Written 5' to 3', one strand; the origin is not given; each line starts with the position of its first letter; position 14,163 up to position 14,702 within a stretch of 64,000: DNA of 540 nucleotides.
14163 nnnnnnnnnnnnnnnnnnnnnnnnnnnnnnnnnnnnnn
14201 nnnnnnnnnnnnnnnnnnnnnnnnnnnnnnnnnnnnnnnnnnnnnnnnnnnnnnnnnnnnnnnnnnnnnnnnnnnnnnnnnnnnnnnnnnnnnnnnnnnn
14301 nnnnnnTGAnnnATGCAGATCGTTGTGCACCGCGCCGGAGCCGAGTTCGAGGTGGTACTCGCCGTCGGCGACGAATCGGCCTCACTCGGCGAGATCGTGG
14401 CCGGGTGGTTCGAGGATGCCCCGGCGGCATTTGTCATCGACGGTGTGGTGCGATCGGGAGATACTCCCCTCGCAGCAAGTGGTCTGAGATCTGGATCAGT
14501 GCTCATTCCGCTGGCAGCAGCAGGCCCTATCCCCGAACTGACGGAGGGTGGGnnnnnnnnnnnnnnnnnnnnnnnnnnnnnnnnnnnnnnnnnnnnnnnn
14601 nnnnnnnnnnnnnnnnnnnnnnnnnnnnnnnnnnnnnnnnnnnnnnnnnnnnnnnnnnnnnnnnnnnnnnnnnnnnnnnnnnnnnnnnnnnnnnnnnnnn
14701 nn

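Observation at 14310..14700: EccC carries an extra N-terminal ~70-aa beta-grasp/ubiquitin-like-looking domain before its TM helices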

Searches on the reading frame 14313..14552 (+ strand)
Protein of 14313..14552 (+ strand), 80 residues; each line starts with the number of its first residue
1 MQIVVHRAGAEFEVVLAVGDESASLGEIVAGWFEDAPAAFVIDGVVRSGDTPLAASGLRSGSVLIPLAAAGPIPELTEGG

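Call 17: search_protein_families(library=pfam, alignment_id=A1, max_evalue=10)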
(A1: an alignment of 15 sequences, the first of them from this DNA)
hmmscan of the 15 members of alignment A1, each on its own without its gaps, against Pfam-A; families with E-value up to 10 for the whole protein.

A. member 1, seq(80 aa): 0 families

B. families by the number of members that match (of 15 scanned): 11 families
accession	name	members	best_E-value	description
PF08817.16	YukD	4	0.0083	WXG100 protein secretion system (Wss), protein YukD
PF21965.2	SAMP2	3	0.013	Small archaeal modifier protein 2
PF00240.29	ubiquitin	3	0.053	Ubiquitin family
PF21403.4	OTU1_UBXL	2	0.099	OTU1, UBXL domain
PF02597.26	ThiS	1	0.01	ThiS family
PF11976.14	Rad60-SLD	1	0.012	Ubiquitin-2 like Rad60 SUMO-like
PF03737.21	RraA-like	1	0.024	Aldolase/RraA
PF00403.32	HMA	1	0.092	Heavy-metal-associated domain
PF15632.11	ATPgrasp_Ter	1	0.15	ATP-grasp in the biosynthetic pathway with Ter operon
PF02264.21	LamB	1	0.28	LamB porin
PF04412.18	AcnX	1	0.4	Aconitase X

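Call 22: predict_structure(alignment_id=A1)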
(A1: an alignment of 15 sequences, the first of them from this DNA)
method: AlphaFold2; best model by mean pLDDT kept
length: 80 residues; sequences in the alignment: 15
mean_pLDDT: 84.4   pTM: 0.71
mean pLDDT of the five models: 84.4, 81.7, 81.5, 81.1, 78.9
residues with pLDDT >= 90: 39; 70-90: 29; 50-70: 8; < 50: 4
segments of 3 or more residues with pLDDT < 50: 77-80
pLDDT, mean of each block of 10 residues (from residue 1): 87 88 90 87 93 94 85 51
secondary structure, 60 per line:
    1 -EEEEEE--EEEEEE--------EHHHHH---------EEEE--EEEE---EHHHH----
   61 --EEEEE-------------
elements in order: E2-7 E10-15 H25-29 E39-42 E45-48 H53-56 E63-67

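Call 24: fold_search(model_id=the predicted structure, library=pdb)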
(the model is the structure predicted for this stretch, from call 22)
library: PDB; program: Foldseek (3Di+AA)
matches with E <= 10: 1065; with E <= 0.001: 0
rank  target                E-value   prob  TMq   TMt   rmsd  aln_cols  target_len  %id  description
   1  7r70_A                6.8e-03  1.00  0.61  0.36   6.5        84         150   14  Crystal Structure of the UbArk2C fusion protein (released 2022-03-09)
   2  4kdi_D                8.3e-03  1.00  0.57  0.59   2.9        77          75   19  Crystal structure of p97/VCP N in complex with OTU1 UBXL (released 2014-03-19)
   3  9erz_B                1.2e-02  1.00  0.60  0.54   7.1        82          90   15  Structure of CBL-TKBD bound to Ubiquitin-fused CBLock peptide (released 2025-05-14)
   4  4kdl_B                1.6e-02  1.00  0.56  0.62   3.0        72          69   19  Crystal structure of p97/VCP N in complex with OTU1 UBXL (released 2014-03-19)
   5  9qks_A                1.8e-02  1.00  0.61  0.62   2.9        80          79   18  B subtilis Type VIIb Core Unit (T7bCU) + DUF (released 2025-11-26)
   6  9heu_x                1.8e-02  0.99  0.56  0.54   4.8        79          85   15  Co-chaperone Bag1-bound human 26S proteasome in SBAG1 state (released 2025-12-31)
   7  5nlj_A                2.1e-02  1.00  0.60  0.66   2.8        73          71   16  Crystal structure of Zn3-E16V human ubiquitin (hUb) mutant adduct, from a solution 70 mM zinc acetate/20% v/v TFE/1.3  (released 2017-04-26)
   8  4hwi_B                2.2e-02  1.00  0.61  0.31   2.5        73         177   15  Crystal structure of ATBAG1 in complex with HSP70 (released 2013-05-29)
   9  2bps_A                2.7e-02  0.99  0.58  0.57   3.1        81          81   20  Ubiquitin-like protein YukD of Bacillus subtilis (released 2005-07-04)
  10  3gzn_I                2.7e-02  0.99  0.59  0.59   3.6        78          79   19  Structure of NEDD8-activating enzyme in complex with NEDD8 and MLN4924 (released 2010-02-02)
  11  5nl4_A                2.9e-02  1.00  0.61  0.66   2.8        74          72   16  Crystal structure of Zn1.3-E16V human ubiquitin (hUb) mutant adduct, from a solution 35 mM zinc acetate/1.3 mM E16V hU (released 2017-04-26)
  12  8vk8_C                2.9e-02  1.00  0.57  0.63   3.5        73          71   16  Structure of UbV.d2.1 in complex with Ube2d2 (released 2024-09-25)
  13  3rt3_B                2.9e-02  1.00  0.61  0.36   3.0        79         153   26  Complex of influenza virus protein with host anti-viral factor (released 2011-07-13)
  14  3dbh_J                2.9e-02  0.99  0.60  0.62   3.6        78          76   17  Structural Dissection of a Gating Mechanism Preventing Misactivation of Ubiquitin by NEDD8's E1 (APPBP1-UBA3Arg190Ala- (released 2008-08-12)
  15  1ogw                  3.3e-02  0.98  0.56  0.58   3.6        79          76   15  Synthetic Ubiquitin with fluoro-Leu at 50 and 67 (released 2003-05-30)
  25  7b9f_D                4.5e-02  0.97  0.57  0.13   4.8        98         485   14  Structure of the mycobacterial ESX-5 Type VII Secretion System hexameric pore complex (released 2021-07-07)
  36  7b9f_X                5.5e-02  0.96  0.56  0.13   7.0        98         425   14  Structure of the mycobacterial ESX-5 Type VII Secretion System hexameric pore complex (released 2021-07-07)
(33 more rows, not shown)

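Call 35: search_protein_representatives(alignment_id=A2)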
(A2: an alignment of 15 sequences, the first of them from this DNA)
Query: 15 sequences, 70 profile positions. Proteins with E-value up to 0.001 (for the whole library): 445; up to 1e-10: 77; up to 1e-30: 0. The best 150 are listed.
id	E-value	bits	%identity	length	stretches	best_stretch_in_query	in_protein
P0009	1.1e-20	89.9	-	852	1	1-70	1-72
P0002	8.1e-18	80.7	-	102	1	1-69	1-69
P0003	8.4e-18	80.7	-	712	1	1-69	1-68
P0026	2.5e-17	79.2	-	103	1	1-69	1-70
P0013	2.1e-16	76.2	-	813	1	2-70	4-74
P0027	3.2e-16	75.6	-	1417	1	2-68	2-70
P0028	5.0e-16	75.0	-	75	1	1-67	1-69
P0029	1.0e-15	74.0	-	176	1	1-70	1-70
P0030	1.1e-15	74.0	-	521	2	1-70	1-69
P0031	1.3e-15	73.7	-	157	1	1-69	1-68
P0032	1.8e-15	73.2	-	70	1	1-68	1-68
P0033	3.4e-15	72.3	-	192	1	5-66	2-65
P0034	5.2e-15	71.7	-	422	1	1-67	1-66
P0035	5.8e-15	71.6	-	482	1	1-69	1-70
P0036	1.2e-14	70.6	-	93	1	1-67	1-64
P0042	7.7e-14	68.0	-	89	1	2-69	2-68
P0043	8.9e-14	67.8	-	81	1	1-66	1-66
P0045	9.5e-14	67.7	-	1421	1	1-69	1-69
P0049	2.5e-13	66.3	-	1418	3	1-68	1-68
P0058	1.1e-12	64.3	-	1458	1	1-70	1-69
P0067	3.8e-12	62.6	-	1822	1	2-69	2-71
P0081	1.7e-11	60.5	-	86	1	1-60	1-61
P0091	5.1e-11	59.0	-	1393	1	1-68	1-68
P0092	6.9e-11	58.5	-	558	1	1-68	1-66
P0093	7.8e-11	58.4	-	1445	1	1-69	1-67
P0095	8.1e-11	58.3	-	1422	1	1-68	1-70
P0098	1.1e-10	58.0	-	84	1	1-70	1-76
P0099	1.1e-10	57.8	-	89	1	1-67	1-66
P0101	1.4e-10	57.6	-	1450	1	2-70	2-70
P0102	1.4e-10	57.5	-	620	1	3-69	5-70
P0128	1.6e-09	54.2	-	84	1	1-70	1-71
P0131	1.9e-09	53.9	-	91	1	1-70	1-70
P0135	3.5e-09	53.1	-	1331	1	10-70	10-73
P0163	2.1e-08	50.6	-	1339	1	1-66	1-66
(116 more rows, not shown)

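Call 48: search_solved_structures(query=A2, max_evalue=10, show_alignments=4)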
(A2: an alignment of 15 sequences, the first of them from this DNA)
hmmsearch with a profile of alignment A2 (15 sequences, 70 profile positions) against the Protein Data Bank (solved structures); distinct sequences matched with E-value up to 10: 34.
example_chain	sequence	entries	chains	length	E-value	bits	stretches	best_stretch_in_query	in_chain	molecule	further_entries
2l32_A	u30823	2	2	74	0.0004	24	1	1-52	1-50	Small archaeal modifier protein 2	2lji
4hrs_A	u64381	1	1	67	0.0014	22.3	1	16-52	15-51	Small archaeal modifier protein 2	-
3pse_B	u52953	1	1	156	0.065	16.9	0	40-68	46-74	Ubiquitin-like protein ISG15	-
1z2m_A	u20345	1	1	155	0.066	16.9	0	40-68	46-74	interferon, alpha-inducible protein (clone IFI-15K)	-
6bi8_C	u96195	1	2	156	0.068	16.9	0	40-68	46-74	Ubiquitin-like protein ISG15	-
8oif_I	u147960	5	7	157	0.069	16.8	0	40-68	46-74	Ubiquitin-like protein ISG15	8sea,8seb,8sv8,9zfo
8se9_B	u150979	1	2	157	0.07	16.8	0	40-68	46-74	Ubiquitin-like protein ISG15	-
3rt3_B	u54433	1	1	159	0.071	16.8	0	40-68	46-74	Ubiquitin-like protein ISG15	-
7rbs_B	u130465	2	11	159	0.073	16.8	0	40-68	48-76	Ubiquitin-like protein ISG15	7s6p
3r66_C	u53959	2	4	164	0.081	16.6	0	40-68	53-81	Ubiquitin-like protein ISG15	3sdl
9nn9_A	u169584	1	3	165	0.081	16.6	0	40-68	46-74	Ubiquitin-like protein ISG15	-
6jh1_D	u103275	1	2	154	0.084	16.6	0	42-65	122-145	Ubiquitin-like protein ISG15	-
9jtc_C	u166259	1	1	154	0.086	16.5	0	42-65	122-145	Ubiquitin-like protein ISG15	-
2mlb_A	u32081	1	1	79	0.21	15.3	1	21-67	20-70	redesigned ubiquitin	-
4v8m_A9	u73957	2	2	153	0.24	15.1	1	1-68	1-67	UBIQUITIN/RIBOSOMAL PROTEIN S27A, PUTATIVE | Ubiquitin-60S ribosomal protein L40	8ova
2bps_A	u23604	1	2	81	0.97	13.2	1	41-67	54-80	YUKD PROTEIN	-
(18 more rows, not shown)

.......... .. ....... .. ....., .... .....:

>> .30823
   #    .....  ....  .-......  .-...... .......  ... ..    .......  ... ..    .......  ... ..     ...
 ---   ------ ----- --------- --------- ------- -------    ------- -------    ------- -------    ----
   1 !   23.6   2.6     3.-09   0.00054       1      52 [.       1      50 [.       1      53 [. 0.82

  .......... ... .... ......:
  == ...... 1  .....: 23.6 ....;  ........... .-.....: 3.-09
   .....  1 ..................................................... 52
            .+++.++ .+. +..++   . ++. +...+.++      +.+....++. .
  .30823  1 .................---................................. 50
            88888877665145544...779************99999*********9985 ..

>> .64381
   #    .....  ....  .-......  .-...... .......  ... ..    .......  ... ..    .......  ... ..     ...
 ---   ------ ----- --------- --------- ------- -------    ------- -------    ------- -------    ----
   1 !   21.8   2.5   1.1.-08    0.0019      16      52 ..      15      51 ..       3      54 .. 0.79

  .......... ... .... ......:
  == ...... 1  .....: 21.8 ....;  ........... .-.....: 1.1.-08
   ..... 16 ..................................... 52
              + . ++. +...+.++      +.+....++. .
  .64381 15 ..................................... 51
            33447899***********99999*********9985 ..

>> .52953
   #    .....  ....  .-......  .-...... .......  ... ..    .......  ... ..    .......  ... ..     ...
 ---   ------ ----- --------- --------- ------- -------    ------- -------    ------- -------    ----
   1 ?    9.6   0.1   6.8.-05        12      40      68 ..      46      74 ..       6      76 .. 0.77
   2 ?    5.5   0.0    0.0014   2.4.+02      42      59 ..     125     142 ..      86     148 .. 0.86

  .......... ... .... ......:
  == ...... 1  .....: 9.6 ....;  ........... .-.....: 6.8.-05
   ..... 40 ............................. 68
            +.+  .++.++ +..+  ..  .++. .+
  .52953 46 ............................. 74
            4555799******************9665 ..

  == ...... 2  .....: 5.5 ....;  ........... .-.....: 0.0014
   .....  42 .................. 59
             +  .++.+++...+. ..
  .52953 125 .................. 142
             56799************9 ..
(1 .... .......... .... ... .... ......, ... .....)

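Call 56: list_cluster_members(proteins=[P0027, P0045, P0049, P0058, P0067, P0091, P0093, P0095, P0101, P0135])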
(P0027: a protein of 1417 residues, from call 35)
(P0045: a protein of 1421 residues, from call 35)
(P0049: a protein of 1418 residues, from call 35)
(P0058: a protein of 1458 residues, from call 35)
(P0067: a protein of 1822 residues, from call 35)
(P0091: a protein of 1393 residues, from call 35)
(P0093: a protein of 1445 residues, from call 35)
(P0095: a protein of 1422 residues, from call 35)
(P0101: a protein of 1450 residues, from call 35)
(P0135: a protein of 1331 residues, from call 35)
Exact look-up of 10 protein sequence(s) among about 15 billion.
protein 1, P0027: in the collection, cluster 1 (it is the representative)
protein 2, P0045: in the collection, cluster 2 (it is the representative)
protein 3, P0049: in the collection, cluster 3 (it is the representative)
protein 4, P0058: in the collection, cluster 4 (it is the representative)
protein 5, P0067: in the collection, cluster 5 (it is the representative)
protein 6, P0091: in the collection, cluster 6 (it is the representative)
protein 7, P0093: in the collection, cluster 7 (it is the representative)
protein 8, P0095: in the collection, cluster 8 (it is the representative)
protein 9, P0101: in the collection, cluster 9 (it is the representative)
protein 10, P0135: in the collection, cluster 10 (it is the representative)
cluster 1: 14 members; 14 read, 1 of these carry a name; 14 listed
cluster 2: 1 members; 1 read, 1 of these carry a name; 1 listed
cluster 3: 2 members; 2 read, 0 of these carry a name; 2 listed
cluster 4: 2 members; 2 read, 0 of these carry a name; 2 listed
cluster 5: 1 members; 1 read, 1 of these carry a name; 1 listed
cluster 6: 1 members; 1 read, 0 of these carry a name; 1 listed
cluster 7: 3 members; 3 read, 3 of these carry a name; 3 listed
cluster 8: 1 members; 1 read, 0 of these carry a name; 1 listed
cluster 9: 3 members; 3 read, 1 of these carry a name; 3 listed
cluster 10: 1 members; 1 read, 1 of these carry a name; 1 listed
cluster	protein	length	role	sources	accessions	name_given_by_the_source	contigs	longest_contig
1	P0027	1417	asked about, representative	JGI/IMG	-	-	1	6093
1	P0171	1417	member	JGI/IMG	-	S-DNA-T family DNA segregation ATPase FtsK/SpoIIIE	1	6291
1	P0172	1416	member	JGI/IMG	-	-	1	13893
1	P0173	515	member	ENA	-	-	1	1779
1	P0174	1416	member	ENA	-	-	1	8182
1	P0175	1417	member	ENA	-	-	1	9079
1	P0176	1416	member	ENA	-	-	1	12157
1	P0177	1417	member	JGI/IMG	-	-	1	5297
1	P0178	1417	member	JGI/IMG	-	-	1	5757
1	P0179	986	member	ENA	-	-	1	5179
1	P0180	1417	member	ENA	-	-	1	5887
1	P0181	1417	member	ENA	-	-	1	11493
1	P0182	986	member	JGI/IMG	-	-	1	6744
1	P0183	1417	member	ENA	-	-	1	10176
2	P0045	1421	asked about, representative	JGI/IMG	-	DNA segregation ATPase FtsK/SpoIIIE, S-DNA-T family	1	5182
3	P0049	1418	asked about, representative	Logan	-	-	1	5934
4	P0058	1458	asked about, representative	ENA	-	-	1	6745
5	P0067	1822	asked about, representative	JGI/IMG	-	DNA segregation ATPase FtsK/SpoIIIE, S-DNA-T family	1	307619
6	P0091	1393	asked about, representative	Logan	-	-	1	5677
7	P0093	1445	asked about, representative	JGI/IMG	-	S-DNA-T family DNA segregation ATPase FtsK/SpoIIIE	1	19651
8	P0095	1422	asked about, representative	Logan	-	-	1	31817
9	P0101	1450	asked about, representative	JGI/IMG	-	DNA segregation ATPase FtsK/SpoIIIE, S-DNA-T family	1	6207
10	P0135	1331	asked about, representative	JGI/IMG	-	S-DNA-T family DNA segregation ATPase FtsK/SpoIIIE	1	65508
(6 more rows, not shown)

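Call 62: search_protein_families(library=pfam, proteins=[P0027, P0058, P0135, P0163, P0102, P0034, P0092], max_evalue=0.01)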
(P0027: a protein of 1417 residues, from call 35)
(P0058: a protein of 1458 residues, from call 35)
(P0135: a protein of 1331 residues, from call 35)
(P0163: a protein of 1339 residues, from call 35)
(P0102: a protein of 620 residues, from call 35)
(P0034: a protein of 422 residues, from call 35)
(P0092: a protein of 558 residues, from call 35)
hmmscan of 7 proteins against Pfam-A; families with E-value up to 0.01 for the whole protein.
P0027 (1417 aa): 9 families
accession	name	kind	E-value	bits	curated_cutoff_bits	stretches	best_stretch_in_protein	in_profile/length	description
PF01580.24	FtsK_SpoIIIE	-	7.2e-53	179.7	24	2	641-803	30-220/221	FtsK/SpoIIIE family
PF00498.31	FHA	-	7.2e-15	55.6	20.7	1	105-170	1-67/67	FHA domain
PF16697.10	Yop-YscD_cpl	-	9.9e-14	51.8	33.2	1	88-178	2-92/94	Inner membrane component of T3SS, cytoplasmic domain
PF13401.12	AAA_22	-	6.8e-12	46.3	27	1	651-785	6-108/130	AAA domain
PF05729.18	NACHT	-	8.4e-08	32.7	26.7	0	978-1118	4-134/167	NACHT domain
PF25199.1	nSTAND_NTPase5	-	7.9e-07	29.4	34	0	1243-1353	44-138/145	Novel STAND NTPase 5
PF13191.12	AAA_16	-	0.00013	22.9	32.6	1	650-791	24-164/167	AAA ATPase domain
PF00437.27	T2SSE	-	0.0018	17.4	24.9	0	652-675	142-167/370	Type II/IV secretion system protein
PF13555.12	AAA_29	-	0.003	17.7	27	0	645-674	18-46/61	P-loop containing region of AAA domain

P0058 (1458 aa): 13 families
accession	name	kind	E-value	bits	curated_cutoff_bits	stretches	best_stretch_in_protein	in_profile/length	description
PF01580.24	FtsK_SpoIIIE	-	7.9e-49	166.5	24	2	672-830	33-220/221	FtsK/SpoIIIE family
PF00498.31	FHA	-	5.5e-10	40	20.7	1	112-175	4-67/67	FHA domain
PF13401.12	AAA_22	-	8.1e-09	36.3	27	1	679-826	6-122/130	AAA domain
PF16697.10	Yop-YscD_cpl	-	5.6e-07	30.2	33.2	1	92-183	2-92/94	Inner membrane component of T3SS, cytoplasmic domain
PF25199.1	nSTAND_NTPase5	-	1.6e-05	25.2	34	0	682-705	45-68/145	Novel STAND NTPase 5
PF13191.12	AAA_16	-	2.5e-05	25.3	32.6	0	673-815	17-162/167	AAA ATPase domain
PF10412.15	TrwB_AAD_bind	-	3.1e-05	23.5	20.5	0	679-720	16-53/387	Type IV secretion-system coupling protein DNA-binding domain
PF13555.12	AAA_29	-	0.00014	22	27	0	676-705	21-49/61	P-loop containing region of AAA domain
PF05872.18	HerA_C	-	0.00031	20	22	0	679-708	22-51/502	Helicase HerA-like C-terminal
PF05729.18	NACHT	-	0.00051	20.4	26.7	0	682-714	4-37/167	NACHT domain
PF00005.33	ABC_tran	-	0.00064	20.8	25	0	678-704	11-37/137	ABC transporter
PF13481.12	AAA_25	-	0.0014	18.7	27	0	1262-1388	32-149/195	AAA domain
PF01935.23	DUF87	-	0.0031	18.1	23.2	1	673-720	17-62/220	Helicase HerA, central domain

P0135 (1331 aa): 10 families
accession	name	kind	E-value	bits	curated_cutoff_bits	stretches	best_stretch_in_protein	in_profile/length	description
PF01580.24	FtsK_SpoIIIE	-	9.9e-55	185.8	24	2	574-746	19-220/221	FtsK/SpoIIIE family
PF00498.31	FHA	-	3.4e-17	63.1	20.7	1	107-171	2-67/67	FHA domain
PF25199.1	nSTAND_NTPase5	-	2.5e-10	40.8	34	1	1171-1267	43-138/145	Novel STAND NTPase 5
PF16697.10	Yop-YscD_cpl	-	5.3e-09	36.7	33.2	1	88-178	2-91/94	Inner membrane component of T3SS, cytoplasmic domain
PF13401.12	AAA_22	-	1.1e-08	35.9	27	1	596-738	8-120/130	AAA domain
PF13191.12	AAA_16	-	7.5e-08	33.5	32.6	1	593-734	24-164/167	AAA ATPase domain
PF05729.18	NACHT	-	4e-06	27.2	26.7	0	597-629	4-37/167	NACHT domain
PF13555.12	AAA_29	-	0.00026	21.1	27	0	591-613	21-42/61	P-loop containing region of AAA domain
PF10412.15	TrwB_AAD_bind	-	0.00055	19.4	20.5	0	594-635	16-53/387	Type IV secretion-system coupling protein DNA-binding domain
PF01935.23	DUF87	-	0.0036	17.9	23.2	1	585-635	14-62/220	Helicase HerA, central domain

P0163 (1339 aa): 5 families
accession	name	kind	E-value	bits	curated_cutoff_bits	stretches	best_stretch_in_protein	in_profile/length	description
PF01580.24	FtsK_SpoIIIE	-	1.1e-32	113.7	24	2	890-971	43-124/221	FtsK/SpoIIIE family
PF13401.12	AAA_22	-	2.8e-11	44.3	27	1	1161-1269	7-126/130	AAA domain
PF25199.1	nSTAND_NTPase5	-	7.3e-05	23.1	34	0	1162-1275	44-143/145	Novel STAND NTPase 5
PF13604.12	AAA_30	-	0.00015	22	27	1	1162-1271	21-130/191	AAA domain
PF20703.3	nSTAND1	-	0.00035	20.8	27.1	0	1161-1241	35-126/379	Novel STAND NTPase 1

P0102 (620 aa): 1 family
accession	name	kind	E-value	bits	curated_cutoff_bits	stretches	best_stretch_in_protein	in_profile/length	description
PF01580.24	FtsK_SpoIIIE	-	5.5e-26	91.8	24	1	504-606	33-134/221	FtsK/SpoIIIE family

P0034 (422 aa): 0 families

P0092 (558 aa): 3 families
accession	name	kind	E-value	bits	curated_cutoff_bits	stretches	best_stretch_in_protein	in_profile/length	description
PF00498.31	FHA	-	1.6e-12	48.1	20.7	1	101-164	2-67/67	FHA domain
PF16697.10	Yop-YscD_cpl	-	1.6e-11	44.7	33.2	1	82-168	1-88/94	Inner membrane component of T3SS, cytoplasmic domain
PF17913.6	FHA_2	-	0.0093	16.3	23.1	0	93-147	13-67/71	FHA domain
